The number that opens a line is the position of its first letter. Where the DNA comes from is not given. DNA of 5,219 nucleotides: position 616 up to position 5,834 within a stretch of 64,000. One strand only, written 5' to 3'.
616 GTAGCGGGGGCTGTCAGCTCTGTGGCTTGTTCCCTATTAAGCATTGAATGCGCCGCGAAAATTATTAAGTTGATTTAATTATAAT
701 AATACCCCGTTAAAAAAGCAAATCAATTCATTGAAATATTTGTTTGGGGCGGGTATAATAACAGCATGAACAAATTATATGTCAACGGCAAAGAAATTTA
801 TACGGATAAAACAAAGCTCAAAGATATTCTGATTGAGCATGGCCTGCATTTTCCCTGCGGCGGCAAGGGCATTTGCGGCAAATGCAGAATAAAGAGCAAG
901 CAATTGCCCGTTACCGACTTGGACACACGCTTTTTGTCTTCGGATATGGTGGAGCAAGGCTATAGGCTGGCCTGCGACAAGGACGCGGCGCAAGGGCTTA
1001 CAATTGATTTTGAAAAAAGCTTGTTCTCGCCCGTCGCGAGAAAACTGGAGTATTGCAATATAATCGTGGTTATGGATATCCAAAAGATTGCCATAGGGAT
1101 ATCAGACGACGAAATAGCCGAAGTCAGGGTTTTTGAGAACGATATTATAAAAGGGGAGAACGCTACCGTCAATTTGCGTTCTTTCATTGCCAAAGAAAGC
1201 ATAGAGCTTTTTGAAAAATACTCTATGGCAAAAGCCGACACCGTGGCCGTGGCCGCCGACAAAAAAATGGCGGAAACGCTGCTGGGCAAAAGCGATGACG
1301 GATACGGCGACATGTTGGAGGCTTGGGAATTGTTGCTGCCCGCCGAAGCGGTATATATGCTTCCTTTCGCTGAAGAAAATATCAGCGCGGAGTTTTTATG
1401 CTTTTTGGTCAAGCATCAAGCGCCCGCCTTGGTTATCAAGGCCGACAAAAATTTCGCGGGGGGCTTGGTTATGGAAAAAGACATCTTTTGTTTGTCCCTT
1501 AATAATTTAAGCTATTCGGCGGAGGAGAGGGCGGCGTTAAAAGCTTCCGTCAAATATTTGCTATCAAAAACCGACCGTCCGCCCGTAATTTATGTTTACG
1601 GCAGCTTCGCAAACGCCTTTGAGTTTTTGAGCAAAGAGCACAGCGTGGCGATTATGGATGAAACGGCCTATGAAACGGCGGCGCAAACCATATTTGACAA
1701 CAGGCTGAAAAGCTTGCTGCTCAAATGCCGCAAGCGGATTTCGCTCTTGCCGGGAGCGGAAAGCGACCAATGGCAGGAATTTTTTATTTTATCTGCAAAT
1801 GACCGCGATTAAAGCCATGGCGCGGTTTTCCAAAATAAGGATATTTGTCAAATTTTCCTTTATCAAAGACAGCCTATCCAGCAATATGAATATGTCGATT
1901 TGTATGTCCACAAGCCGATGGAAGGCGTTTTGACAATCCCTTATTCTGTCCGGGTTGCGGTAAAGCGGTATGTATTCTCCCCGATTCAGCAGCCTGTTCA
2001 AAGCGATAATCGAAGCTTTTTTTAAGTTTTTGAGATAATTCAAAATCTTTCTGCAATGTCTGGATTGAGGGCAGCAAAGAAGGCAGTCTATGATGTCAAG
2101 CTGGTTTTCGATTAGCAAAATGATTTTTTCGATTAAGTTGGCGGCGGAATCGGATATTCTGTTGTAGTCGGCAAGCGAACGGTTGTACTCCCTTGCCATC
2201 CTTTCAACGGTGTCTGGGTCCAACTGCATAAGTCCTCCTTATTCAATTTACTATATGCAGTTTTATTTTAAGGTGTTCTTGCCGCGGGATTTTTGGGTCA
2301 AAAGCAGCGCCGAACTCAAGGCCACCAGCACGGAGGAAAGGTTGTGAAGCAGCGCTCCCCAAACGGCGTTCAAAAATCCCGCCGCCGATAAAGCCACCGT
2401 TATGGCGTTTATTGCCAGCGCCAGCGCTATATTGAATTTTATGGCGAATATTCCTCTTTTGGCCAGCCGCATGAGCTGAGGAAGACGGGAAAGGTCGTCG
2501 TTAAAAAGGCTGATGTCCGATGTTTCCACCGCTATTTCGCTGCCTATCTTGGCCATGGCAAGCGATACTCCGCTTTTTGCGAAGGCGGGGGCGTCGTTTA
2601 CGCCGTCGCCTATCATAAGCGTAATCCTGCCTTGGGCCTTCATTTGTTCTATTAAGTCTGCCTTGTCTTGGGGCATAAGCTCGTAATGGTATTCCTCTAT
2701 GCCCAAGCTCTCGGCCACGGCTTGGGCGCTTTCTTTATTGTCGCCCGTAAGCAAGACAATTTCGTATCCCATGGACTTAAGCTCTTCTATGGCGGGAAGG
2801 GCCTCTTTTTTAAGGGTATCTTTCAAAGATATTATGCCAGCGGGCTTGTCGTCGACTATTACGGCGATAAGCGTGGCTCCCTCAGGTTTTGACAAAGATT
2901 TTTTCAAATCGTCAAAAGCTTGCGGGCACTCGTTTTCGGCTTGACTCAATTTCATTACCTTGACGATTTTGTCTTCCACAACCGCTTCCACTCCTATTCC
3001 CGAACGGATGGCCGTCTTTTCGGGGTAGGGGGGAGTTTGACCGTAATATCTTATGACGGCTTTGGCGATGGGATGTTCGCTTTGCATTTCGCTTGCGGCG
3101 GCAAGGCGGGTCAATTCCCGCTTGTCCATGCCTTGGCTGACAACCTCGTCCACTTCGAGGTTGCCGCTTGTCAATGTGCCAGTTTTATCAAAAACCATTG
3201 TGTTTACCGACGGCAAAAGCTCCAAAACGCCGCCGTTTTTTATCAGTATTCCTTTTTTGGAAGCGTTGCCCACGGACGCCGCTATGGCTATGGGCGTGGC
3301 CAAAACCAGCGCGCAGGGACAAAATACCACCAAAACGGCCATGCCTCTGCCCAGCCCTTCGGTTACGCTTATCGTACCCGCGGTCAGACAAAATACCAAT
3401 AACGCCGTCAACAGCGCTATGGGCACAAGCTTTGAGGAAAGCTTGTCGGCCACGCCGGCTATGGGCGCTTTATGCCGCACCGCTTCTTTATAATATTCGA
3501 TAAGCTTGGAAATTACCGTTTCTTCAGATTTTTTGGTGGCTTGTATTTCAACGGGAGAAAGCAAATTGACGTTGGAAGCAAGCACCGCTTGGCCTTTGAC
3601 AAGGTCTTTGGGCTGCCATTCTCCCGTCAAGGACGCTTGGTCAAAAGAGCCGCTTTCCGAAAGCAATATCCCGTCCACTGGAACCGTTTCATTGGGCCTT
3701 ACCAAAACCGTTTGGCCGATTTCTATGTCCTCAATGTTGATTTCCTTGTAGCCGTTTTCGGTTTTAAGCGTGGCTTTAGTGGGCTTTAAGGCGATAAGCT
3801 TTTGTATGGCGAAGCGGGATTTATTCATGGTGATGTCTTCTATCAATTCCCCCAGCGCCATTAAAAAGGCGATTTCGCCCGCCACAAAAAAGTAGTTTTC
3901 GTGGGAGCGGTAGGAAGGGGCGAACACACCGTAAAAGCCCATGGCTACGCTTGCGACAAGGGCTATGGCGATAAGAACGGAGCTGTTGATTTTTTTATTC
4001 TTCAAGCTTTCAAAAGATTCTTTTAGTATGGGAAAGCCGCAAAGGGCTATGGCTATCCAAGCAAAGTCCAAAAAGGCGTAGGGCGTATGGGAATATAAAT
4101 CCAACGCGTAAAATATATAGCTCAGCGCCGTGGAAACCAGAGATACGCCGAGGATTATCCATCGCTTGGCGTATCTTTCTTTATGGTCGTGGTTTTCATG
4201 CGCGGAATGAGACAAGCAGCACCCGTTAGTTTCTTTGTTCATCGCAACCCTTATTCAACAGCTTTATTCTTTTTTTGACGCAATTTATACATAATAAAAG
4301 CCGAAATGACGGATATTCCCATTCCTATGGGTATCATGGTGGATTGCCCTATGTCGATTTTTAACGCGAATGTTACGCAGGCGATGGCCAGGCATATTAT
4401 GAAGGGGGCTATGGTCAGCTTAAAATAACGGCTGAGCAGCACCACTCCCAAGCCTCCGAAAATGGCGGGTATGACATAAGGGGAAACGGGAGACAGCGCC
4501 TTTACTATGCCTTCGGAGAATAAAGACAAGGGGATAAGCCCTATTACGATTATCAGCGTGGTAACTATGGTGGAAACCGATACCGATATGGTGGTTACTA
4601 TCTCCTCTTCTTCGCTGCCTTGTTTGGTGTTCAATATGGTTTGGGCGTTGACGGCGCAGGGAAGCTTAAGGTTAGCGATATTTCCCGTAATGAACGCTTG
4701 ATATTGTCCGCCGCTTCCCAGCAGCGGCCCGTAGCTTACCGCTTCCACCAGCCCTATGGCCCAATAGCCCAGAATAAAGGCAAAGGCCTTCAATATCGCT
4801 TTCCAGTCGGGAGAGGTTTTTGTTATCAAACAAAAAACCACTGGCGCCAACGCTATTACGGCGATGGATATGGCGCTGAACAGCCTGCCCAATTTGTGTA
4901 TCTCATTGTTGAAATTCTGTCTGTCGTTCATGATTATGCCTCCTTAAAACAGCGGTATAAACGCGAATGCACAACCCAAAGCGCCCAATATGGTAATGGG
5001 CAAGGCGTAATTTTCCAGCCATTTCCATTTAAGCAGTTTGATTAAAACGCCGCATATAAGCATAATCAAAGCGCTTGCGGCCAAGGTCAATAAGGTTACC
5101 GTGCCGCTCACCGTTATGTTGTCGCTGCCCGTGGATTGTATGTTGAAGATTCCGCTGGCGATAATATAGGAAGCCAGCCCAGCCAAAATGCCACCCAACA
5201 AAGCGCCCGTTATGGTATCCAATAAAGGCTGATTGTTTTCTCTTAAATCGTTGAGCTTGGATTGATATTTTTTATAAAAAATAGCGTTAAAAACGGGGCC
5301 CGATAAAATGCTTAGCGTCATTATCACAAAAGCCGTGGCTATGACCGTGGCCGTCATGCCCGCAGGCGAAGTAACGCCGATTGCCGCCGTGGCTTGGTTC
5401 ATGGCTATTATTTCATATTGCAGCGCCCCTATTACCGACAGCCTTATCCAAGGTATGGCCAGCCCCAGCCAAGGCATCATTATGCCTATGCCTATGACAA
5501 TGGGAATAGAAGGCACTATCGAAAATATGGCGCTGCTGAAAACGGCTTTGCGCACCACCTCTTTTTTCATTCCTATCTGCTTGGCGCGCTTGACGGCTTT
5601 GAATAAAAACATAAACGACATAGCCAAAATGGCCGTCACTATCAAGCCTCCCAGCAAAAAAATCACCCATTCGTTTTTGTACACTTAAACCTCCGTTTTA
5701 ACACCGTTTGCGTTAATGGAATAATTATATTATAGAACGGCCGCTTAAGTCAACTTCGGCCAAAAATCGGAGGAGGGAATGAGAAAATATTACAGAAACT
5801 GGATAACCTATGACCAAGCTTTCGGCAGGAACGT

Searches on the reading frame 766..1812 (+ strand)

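Call 98: search_protein_families(library=pfam, proteins=[window:766-1812:+], max_evalue=0.0001)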
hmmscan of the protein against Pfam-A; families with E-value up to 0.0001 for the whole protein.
window:766-1812:+ (348 aa): 1 family
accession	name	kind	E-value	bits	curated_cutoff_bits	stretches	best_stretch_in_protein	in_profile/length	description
PF00111.32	Fer2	-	2.1e-06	28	21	1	6-70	3-72/77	2Fe-2S iron-sulfur cluster binding domain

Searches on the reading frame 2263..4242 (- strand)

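Call 98: search_protein_families(library=pfam, proteins=[window:2263-4242:-], max_evalue=0.0001)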
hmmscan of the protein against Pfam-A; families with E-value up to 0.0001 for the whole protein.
window:2263-4242:- (659 aa): 3 families
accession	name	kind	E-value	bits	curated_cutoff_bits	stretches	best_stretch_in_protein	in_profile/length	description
PF00122.25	E1-E2_ATPase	-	1.8e-39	135.6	28.1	1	152-330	2-181/181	E1-E2 ATPase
PF00702.32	Hydrolase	-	7.7e-35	121.5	26.4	1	347-558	2-191/191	haloacid dehalogenase-like hydrolase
PF08282.18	Hydrolase_3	-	9.7e-06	25.9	20.9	0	530-570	195-235/255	haloacid dehalogenase-like hydrolase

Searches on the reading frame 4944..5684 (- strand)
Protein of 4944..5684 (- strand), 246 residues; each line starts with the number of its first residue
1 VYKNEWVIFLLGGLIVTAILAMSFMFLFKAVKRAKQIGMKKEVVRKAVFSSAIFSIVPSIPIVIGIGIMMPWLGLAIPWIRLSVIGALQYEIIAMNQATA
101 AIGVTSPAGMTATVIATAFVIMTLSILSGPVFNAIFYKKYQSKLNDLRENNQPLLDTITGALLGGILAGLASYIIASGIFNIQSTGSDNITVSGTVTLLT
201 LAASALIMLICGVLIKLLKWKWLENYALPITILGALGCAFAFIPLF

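Call 98: search_protein_families(library=pfam, proteins=[window:4944-5684:-], max_evalue=0.0001)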
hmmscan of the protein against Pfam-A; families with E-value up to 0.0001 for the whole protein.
window:4944-5684:- (246 aa): 1 family
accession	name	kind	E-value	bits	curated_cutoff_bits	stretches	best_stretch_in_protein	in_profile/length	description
PF16481.10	DUF5058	-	7.8e-52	176.5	28.2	1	4-236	1-222/222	Domain of unknown function (DUF5058)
